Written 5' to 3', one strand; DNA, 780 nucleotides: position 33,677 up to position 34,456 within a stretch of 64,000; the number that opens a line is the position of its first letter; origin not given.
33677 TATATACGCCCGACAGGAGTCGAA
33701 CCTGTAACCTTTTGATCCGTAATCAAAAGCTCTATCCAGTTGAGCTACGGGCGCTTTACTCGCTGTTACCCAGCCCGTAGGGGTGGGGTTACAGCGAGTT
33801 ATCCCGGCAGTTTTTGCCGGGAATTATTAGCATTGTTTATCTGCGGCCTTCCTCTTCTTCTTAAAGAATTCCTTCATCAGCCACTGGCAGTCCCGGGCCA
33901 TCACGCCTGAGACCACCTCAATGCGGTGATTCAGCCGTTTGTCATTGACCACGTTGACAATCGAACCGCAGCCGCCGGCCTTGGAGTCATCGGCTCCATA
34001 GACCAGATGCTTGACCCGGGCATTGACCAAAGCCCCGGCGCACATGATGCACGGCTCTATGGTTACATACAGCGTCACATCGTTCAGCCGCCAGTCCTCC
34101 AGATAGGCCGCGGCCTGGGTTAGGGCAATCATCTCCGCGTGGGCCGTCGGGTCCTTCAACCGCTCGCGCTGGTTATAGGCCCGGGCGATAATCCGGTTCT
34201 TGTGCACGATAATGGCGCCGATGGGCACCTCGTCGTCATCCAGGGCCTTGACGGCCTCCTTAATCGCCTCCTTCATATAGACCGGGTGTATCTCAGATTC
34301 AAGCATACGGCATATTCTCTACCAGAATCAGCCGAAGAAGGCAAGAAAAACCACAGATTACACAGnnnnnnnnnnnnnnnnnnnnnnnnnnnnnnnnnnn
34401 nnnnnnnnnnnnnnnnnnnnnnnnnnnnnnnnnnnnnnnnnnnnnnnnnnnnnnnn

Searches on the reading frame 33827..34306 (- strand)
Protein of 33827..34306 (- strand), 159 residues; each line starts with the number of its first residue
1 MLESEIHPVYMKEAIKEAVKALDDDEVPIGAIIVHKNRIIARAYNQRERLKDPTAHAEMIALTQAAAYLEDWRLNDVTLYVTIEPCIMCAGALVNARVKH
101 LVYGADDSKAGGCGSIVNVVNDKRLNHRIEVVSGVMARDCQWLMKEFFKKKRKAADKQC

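Call 38: search_protein_families(library=pfam, proteins=[window:33827-34306:-])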
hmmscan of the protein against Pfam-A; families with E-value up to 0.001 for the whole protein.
window:33827-34306:- (159 aa): 7 families
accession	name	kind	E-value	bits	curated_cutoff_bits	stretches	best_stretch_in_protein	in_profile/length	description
PF14437.12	MafB19-deam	-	1.9e-44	151.4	27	1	9-152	5-142/142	MafB19-like deaminase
PF00383.29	dCMP_cyt_deam_1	-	4.1e-30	104.1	25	1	7-104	4-101/102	Cytidine and deoxycytidylate deaminase zinc-binding region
PF18750.7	SNAD4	-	3.3e-05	24.4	27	1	47-96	22-74/130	Secreted Novel AID/APOBEC-like Deaminase 4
PF14439.12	Bd3614-deam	-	3.4e-05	24.2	38.5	1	38-107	20-92/113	Bd3614-like deaminase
PF18772.7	APOBEC2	-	8.7e-05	23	26.8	1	52-96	47-92/175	APOBEC2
PF08210.17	APOBEC_N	-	0.00044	20.8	25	1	46-96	35-88/170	APOBEC-like N-terminal domain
PF18782.7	NAD2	-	0.00072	20.2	27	0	49-95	51-96/179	Novel AID APOBEC clade 2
